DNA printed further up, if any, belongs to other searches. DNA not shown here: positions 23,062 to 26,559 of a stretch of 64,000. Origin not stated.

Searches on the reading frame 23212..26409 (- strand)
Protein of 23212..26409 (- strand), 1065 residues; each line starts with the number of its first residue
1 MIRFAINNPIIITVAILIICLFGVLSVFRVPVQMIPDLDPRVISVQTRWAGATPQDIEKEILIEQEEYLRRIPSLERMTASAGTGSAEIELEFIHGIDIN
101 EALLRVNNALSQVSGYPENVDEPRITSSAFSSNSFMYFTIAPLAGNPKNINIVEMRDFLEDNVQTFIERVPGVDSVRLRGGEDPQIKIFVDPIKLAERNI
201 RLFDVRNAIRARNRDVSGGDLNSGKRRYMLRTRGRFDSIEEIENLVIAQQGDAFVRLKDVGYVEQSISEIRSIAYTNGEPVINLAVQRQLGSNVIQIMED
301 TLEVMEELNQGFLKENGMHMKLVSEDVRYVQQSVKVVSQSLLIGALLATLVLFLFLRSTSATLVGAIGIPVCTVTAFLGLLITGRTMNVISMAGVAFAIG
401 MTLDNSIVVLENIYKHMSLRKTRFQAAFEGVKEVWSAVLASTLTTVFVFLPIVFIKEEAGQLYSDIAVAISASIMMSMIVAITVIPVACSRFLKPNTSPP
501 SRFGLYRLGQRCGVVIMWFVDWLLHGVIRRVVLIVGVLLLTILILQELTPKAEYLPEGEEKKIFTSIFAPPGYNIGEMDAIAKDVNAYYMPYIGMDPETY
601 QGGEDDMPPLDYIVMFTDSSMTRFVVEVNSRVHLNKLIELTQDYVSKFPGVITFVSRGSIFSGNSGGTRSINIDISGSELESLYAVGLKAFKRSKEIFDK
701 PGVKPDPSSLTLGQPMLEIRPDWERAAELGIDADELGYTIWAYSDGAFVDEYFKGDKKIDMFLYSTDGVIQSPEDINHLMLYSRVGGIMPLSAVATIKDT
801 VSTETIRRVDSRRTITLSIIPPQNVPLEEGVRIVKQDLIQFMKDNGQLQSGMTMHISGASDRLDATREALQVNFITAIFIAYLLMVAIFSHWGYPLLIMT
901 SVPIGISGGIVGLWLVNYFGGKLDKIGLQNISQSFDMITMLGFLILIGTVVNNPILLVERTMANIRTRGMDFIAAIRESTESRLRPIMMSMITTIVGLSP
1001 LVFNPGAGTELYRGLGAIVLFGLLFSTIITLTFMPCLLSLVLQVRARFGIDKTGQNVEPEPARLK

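Call 81: search_protein_families(library=pfam, proteins=[window:23212-26409:-], max_evalue=0.00001)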
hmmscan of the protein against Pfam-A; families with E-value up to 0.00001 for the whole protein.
window:23212-26409:- (1065 aa): 2 families
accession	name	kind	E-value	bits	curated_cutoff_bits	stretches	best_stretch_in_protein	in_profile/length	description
PF00873.25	ACR_tran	-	1e-194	649.6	28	1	1-1040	1-1019/1021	AcrB/AcrD/AcrF family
PF03176.21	MMPL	-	8.3e-10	38.5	20.5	1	850-1041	121-302/333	MMPL family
